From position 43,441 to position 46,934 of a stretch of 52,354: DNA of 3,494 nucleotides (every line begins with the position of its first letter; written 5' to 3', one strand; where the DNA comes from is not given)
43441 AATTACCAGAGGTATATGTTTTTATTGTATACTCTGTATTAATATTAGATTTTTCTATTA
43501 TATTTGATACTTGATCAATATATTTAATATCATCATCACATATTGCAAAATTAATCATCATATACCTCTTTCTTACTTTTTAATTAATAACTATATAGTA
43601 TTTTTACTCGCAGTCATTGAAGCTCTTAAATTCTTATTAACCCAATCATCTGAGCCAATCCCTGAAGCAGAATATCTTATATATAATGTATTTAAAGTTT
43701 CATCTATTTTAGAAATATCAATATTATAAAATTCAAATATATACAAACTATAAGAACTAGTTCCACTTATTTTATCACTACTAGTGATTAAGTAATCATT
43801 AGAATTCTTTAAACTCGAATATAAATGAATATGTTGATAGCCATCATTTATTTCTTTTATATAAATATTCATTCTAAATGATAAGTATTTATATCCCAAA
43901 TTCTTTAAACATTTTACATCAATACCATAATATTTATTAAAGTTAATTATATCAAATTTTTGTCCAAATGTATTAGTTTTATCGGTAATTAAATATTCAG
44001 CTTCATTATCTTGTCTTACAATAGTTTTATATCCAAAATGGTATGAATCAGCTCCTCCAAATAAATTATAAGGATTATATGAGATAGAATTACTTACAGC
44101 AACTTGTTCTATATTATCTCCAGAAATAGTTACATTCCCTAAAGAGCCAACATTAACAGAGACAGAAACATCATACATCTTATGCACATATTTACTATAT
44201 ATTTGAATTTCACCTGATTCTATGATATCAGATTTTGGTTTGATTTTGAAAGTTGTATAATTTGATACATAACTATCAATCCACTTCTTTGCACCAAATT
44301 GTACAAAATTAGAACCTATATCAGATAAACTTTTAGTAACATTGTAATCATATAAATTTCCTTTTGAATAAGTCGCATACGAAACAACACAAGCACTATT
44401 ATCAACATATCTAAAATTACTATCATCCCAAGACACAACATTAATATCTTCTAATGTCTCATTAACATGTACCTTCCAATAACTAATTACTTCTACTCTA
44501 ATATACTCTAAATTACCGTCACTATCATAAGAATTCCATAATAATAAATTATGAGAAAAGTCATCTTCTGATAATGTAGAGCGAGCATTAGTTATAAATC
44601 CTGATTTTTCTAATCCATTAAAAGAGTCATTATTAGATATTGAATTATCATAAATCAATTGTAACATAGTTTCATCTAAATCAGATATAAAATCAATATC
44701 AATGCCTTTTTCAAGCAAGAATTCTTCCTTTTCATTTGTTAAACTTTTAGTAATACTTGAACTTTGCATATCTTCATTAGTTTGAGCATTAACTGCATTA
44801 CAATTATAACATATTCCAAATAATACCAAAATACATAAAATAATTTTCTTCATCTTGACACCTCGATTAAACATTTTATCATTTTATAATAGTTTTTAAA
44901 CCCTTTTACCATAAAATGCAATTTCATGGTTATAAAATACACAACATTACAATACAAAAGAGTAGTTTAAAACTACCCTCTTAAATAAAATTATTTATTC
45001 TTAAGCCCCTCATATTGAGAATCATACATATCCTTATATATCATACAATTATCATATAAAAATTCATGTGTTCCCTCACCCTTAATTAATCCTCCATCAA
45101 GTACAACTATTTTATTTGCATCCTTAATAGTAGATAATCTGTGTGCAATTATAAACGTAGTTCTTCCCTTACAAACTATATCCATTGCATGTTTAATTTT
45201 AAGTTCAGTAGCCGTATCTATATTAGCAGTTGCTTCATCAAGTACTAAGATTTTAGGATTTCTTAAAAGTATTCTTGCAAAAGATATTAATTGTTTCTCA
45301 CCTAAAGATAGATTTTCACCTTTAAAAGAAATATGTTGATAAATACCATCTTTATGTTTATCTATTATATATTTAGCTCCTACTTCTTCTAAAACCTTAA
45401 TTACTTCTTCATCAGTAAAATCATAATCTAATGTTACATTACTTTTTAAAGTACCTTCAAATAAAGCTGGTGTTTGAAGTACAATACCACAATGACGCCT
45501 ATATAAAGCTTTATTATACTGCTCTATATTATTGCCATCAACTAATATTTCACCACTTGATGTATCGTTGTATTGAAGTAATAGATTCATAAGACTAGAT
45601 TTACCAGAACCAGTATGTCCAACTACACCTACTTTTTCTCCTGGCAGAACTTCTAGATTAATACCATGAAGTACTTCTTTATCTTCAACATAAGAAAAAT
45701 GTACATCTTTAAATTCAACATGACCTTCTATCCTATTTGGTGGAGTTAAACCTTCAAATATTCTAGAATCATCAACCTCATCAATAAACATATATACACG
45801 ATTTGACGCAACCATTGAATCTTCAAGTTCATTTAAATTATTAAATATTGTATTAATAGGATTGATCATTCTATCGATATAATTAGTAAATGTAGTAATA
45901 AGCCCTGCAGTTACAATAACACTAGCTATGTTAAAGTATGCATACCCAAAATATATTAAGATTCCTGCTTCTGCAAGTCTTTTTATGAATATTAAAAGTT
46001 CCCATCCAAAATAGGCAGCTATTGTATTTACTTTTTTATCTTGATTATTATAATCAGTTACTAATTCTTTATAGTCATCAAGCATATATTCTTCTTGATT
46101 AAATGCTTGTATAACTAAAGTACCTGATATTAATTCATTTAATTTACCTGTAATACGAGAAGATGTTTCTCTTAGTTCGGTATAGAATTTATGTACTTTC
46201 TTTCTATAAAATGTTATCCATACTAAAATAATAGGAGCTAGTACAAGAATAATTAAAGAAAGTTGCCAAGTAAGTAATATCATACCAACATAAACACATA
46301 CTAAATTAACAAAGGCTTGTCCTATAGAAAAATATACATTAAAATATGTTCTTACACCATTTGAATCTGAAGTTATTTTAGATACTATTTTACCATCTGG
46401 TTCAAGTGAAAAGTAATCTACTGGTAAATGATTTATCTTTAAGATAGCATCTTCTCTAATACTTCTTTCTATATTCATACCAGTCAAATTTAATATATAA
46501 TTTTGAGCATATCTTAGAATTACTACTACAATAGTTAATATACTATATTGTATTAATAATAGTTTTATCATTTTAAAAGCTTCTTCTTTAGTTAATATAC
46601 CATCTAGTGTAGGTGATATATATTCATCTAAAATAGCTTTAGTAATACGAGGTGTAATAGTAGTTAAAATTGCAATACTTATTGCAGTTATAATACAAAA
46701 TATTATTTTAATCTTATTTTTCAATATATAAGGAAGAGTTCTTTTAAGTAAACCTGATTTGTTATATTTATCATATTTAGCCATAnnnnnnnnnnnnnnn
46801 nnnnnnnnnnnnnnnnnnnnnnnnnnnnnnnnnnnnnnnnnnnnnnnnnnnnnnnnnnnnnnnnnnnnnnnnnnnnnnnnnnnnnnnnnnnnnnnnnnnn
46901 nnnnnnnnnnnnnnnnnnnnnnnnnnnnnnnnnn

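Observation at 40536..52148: Duplicated LytTR regulator / AgrC-like kinase island flanking an ABC exporter, with no detectable pheromone gene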

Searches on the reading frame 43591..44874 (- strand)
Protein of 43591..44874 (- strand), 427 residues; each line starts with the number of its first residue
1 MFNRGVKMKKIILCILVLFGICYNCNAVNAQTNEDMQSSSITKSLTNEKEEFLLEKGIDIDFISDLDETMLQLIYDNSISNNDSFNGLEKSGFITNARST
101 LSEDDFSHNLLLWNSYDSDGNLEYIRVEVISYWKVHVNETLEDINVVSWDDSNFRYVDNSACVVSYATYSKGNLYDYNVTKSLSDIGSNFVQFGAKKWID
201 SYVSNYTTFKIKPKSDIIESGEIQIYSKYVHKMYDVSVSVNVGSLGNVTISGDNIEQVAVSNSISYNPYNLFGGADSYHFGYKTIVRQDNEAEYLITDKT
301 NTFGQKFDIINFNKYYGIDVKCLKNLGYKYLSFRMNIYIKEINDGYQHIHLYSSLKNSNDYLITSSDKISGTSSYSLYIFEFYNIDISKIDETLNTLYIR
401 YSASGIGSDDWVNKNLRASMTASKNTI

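Call 3: search_protein_families(library=pfam, proteins=[window:43591-44874:-], max_evalue=0.1)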
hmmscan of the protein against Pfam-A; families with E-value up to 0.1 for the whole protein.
window:43591-44874:- (427 aa): 0 families

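Call 4: search_protein_families(library=ncbifam, proteins=[window:43591-44874:-], max_evalue=0.1)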
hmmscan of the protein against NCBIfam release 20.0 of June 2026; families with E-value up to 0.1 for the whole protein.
window:43591-44874:- (427 aa): 0 families

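Call 61: search_protein_families(library=phrogs, proteins=[window:43591-44874:-], max_evalue=0.01)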
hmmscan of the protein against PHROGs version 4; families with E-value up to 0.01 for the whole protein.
window:43591-44874:- (427 aa): 0 families

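Call 62: find_homologous_proteins(query=window:43591-44853:-, max_evalue=0.001)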
Query window:43591-44853:- (420 aa): 2 proteins with E <= 0.001 among 5456 candidates.
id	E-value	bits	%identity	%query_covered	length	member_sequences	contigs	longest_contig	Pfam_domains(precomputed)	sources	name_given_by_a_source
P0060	1.2e-246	837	91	100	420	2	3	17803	-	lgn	-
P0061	6.2e-81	291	41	99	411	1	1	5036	-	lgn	-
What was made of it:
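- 43591..44853 (-): 420-aa secreted protein with a signal peptide, first gene of operon A; an orphan family. Only two homologs in 5.8 billion proteins (call 62).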

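Call 63: find_encoding_contigs(protein=P0061, flank=6000, max_places=3)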
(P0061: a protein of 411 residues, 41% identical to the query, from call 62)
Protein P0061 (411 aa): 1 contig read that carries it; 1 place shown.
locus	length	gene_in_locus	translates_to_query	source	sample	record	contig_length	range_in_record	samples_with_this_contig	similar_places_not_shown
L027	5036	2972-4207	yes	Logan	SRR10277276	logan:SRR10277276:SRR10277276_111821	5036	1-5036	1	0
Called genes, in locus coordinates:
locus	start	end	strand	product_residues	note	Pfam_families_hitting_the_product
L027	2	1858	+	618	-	?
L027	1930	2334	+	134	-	PF13673:Acetyltransf_10, PF00583:Acetyltransf_1, PF13508:Acetyltransf_7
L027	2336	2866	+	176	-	PF00293:NUDIX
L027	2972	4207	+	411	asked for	-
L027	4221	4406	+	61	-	-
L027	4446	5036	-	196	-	?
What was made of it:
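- A 41%-identical homolog of the secreted protein sits in an unrelated context (call 63).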

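Call 79: predict_structure(alignment_id=A5)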
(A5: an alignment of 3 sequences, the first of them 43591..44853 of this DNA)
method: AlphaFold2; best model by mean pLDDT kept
length: 420 residues; sequences in the alignment: 3
mean_pLDDT: 43.4   pTM: 0.35
mean pLDDT of the five models: 43.4, 42.4, 41.1, 38.6, 34.5
residues with pLDDT >= 90: 0; 70-90: 14; 50-70: 113; < 50: 293
segments of 3 or more residues with pLDDT < 50: 15-39, 49-52, 61-67, 70-270, 280-298, 336-339, 348-352, 362-366, 396-407
pLDDT, mean of each block of 10 residues (from residue 1): 62 44 28 34 55 49 47 34 23 29 40 45 39 34 39 41 34 42 39 39 41 32 27 31 29 24 33 52 39 45 54 61 67 52 52 54 51 71 63 51 46 54
secondary structure, 60 per line:
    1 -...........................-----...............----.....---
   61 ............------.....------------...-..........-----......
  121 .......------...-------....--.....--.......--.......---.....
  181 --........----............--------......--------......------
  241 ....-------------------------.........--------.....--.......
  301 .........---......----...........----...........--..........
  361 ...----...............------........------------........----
elements in order: H2-28 H34-48 H53-57 H61-72 H79-83 E100-109 E115-127 H144-147 E157-163 E166-172 H176-180 H183-190 E195-206 E215-220 E229-234 E241-244 E270-278 E287-291 E294-304 H305-309 H313-318 E323-333 E338-348 E351-363 E368-379 E389-396 E409-416
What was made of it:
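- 43591..44853 (-): AF2 pLDDT 43 (call 79).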

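Call 97: search_protein_families(library=padloc, proteins=[window:43591-44874:-], max_evalue=0.001)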
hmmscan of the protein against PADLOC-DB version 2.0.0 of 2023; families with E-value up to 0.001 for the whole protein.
window:43591-44874:- (427 aa): 0 families

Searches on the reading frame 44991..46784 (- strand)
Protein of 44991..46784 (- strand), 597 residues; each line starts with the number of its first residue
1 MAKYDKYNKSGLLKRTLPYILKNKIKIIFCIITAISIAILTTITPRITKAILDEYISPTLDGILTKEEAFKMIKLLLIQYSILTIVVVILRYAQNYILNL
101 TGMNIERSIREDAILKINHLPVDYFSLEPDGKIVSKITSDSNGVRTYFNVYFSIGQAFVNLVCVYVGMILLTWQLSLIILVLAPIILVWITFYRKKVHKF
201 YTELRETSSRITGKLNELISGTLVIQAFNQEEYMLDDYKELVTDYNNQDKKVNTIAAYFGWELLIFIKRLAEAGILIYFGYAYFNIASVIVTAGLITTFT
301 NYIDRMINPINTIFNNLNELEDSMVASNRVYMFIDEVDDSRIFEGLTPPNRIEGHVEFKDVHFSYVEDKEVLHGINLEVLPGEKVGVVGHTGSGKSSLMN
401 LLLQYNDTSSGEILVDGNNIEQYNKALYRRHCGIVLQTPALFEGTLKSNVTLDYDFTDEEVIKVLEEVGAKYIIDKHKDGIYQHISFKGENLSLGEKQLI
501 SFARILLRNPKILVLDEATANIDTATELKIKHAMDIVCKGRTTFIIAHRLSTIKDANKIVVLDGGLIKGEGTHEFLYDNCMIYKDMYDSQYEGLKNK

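Call 3: search_protein_families(library=pfam, proteins=[window:44991-46784:-], max_evalue=0.1)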
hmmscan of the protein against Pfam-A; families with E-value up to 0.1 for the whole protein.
window:44991-46784:- (597 aa): 9 families
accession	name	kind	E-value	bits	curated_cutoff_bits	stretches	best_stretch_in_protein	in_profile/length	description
PF00664.28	ABC_membrane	-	5.1e-34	118.6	28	1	27-308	1-272/274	ABC transporter transmembrane region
PF00005.33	ABC_tran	-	2.1e-27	96.8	25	1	372-520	1-137/137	ABC transporter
PF02463.25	SMC_N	-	4.2e-05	23.5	40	1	483-560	128-209/220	RecF/RecN/SMC N terminal domain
PF01935.23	DUF87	-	0.00076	20.1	23.2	1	367-406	8-47/220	Helicase HerA, central domain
PF03193.22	RsgA_GTPase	-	0.0041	17.4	30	1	378-413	102-137/174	RsgA GTPase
PF01926.29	MMR_HSR1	-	0.0058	17.2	21.9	1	384-405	1-22/113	50S ribosome-binding GTPase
PF00350.29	Dynamin_N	-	0.016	15.7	27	1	385-406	1-22/168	Dynamin family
PF13191.12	AAA_16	-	0.04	14.9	32.6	0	385-411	27-52/167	AAA ATPase domain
PF00009.33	GTP_EFTU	-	0.069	13.2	26.5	0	384-411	5-32/188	Elongation factor Tu GTP binding domain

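Call 4: search_protein_families(library=ncbifam, proteins=[window:44991-46784:-], max_evalue=0.1)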
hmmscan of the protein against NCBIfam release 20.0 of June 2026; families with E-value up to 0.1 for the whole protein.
window:44991-46784:- (597 aa): 190 families (the best 25 are shown)
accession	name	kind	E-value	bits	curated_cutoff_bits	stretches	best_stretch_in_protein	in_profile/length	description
TIGR02203.1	MsbA_lipidA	equivalog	1.8e-101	340.4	602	1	14-591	3-570/572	lipid A export permease/ATP-binding protein MsbA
NF008056.1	PRK10790.1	equivalog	1.5e-98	330.8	746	1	56-591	46-576/584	SmdB family multidrug efflux ABC transporter permease/ATP-binding protein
NF052233.1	CphA_assoc_ABC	equivalog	2.6e-96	323.7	880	1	29-592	188-745/766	cyanophycin metabolism-associated ABC transporter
NF000475.1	tet_ABC_46_B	exception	6e-93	312.4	1250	1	28-588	19-572/578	tetracycline efflux ABC transporter Tet(46) subunit B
TIGR00958.1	3a01208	subfamily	7.6e-91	305.4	874.6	1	42-586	170-710/711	antigen peptide transporter 2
NF008381.0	PRK11176.1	equivalog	1.2e-83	281.5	867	1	13-592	13-581/582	lipid A ABC transporter ATP-binding protein/permease MsbA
TIGR02204.1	MsbA_rel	hypoth_equivalog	1.3e-83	281.6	780.4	1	12-590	5-575/576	ABC transporter, permease/ATP-binding protein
NF010178.0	PRK13657.1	equivalog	3.3e-80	270.2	733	1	14-583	8-563/588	glucan ABC transporter ATP-binding protein/ permease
TIGR01846.1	type_I_sec_HlyB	subfamily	2.6e-78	264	725.55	1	17-591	131-693/694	type I secretion system permease/ATPase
TIGR03375.1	type_I_sec_LssB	subfamily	3e-78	263.8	693.1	1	69-574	184-686/696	type I secretion system permease/ATPase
NF045513.1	HepA_fam_ABC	equivalog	5.1e-74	249.8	725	1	47-576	56-595/610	heterocyst formation ABC transporter subunit HepA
TIGR03796.1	NHLM_micro_ABC1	equivalog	9.2e-74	248.9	853.3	1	21-585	150-707/710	NHLP family bacteriocin export ABC transporter peptidase/permease/ATPase subunit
TIGR01193.1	bacteriocin_ABC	subfamily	4e-70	237.2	523.85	1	9-587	140-706/708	peptide cleavage/export ABC transporter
TIGR03797.1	NHLM_micro_ABC2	equivalog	4.2e-67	227.1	709.4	1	23-586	133-681/686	NHLP bacteriocin export ABC transporter permease/ATPase subunit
TIGR02857.1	CydD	equivalog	8.1e-67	226.3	435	1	53-562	23-529/529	thiol reductant ABC exporter subunit CydD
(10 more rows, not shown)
